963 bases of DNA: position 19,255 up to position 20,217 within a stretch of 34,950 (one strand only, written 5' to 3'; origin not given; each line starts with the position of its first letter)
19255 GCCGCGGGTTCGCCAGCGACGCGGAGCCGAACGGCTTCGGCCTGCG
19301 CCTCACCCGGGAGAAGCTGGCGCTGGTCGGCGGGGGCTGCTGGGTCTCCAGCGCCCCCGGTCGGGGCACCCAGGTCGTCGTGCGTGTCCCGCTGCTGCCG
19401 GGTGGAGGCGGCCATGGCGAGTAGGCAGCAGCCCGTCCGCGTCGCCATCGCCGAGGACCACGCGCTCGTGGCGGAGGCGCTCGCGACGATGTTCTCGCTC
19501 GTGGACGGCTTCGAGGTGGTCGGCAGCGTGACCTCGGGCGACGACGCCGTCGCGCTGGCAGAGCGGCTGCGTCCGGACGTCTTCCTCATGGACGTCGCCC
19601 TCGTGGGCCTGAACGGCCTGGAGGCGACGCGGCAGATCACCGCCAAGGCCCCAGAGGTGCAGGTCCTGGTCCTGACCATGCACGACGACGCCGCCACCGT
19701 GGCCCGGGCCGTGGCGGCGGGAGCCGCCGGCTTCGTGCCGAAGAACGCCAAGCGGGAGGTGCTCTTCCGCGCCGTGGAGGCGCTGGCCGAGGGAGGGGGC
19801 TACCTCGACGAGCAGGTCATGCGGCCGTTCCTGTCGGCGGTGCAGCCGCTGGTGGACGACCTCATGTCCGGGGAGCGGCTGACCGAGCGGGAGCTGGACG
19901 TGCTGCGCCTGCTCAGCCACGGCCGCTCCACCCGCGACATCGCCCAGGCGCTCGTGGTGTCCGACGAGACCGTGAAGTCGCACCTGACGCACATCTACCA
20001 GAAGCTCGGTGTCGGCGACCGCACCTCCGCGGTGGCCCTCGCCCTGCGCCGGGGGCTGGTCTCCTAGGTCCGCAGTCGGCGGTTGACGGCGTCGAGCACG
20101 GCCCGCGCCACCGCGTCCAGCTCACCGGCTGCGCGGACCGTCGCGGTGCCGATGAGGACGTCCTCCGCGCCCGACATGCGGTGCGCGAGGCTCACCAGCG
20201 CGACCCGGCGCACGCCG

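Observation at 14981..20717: Compact signalling cluster between the tRNA Glu-Asp-Phe cluster and bldC, bracketed by two paralogous unknown proteins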

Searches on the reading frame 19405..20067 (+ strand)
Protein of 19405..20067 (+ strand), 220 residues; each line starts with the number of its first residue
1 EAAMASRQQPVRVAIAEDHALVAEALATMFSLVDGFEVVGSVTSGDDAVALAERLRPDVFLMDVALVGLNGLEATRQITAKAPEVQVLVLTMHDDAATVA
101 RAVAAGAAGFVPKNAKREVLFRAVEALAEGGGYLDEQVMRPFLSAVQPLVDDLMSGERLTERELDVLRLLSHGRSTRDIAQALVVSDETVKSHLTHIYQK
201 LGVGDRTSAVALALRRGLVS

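Call 4: search_protein_families(library=pfam, proteins=[window:19405-20067:+], max_evalue=0.01)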
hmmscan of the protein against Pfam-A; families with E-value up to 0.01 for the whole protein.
window:19405-20067:+ (220 aa): 4 families
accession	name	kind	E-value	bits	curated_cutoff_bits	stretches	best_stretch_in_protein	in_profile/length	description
PF00072.30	Response_reg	-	6.2e-25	88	30.2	1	13-124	1-110/111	Response regulator receiver domain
PF00196.25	GerE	-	1.1e-17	63.9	23.5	1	158-213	2-57/57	Bacterial regulatory proteins, luxR family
PF08281.18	Sigma70_r4_2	-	0.00019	21.4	25.7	1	157-201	9-54/54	Sigma-70, region 4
PF04545.22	Sigma70_r4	-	0.0012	18.8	24.1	1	158-201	4-48/50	Sigma-70, region 4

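Call 6: search_protein_families(library=ncbifam, proteins=[window:19405-20067:+], max_evalue=0.01)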
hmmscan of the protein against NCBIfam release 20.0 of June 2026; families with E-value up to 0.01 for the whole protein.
window:19405-20067:+ (220 aa): 102 families (the best 25 are shown)
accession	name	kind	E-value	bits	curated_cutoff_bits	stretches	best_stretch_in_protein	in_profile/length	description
NF052445.1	RespRegMctR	equivalog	9.6e-41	139.5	300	1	10-218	1-204/205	two-component system response regulator MctR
NF047785.1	respo_reg_MadR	equivalog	7.8e-39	133.2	300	1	11-219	1-209/209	MadR family response regulator transcription factor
NF011896.0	PRK15369.1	equivalog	2.7e-36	125.2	242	1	11-218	4-209/211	two component system response regulator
NF007708.0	PRK10403.1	equivalog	3.1e-35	121.6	343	1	7-215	3-210/215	nitrate/nitrite response regulator protein NarP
NF007018.1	PRK09483.1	equivalog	1.4e-34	119.7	280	1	12-219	3-209/217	UvrY/SirA/GacA family response regulator transcription factor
NF007935.0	PRK10651.1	equivalog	1.3e-33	116.1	250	1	7-210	3-207/216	two-component system response regulator NarL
NF041830.1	RR_TF_ErdR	exception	3.7e-23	82.4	390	1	13-212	4-204/213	response regulator transcription factor ErdR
NF007685.0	PRK10360.1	equivalog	7.9e-22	78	258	1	11-206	2-185/196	response regulator transcription factor UhpA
NF007403.0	PRK09935.1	equivalog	8.6e-22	77.8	271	1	9-204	2-195/210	fimbria biosynthesis transcriptional regulator FimZ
NF007419.0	PRK09958.1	equivalog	8.1e-21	74.5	251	1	14-203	4-188/204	acid-sensing system DNA-binding response regulator EvgA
NF009206.0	PRK12555.1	subfamily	4.4e-17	62.1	342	1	11-114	1-105/340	chemotaxis-specific protein-glutamate methyltransferase CheB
NF001965.0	PRK00742.1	subfamily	1.2e-16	60.8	293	1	9-117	2-111/357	chemotaxis-specific protein-glutamate methyltransferase CheB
NF007505.1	PRK10100.1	equivalog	5.3e-16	58.9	250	1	61-213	46-199/204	biofilm master transcriptional regulator CsgD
NF041367.1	CheY_Halo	equivalog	5.2e-15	55.8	200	1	15-125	3-111/114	chemotaxis protein CheY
NF003420.0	PRK04841.1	equivalog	3.9e-14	51.6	537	1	134-213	816-893/903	HTH-type transcriptional regulator MalT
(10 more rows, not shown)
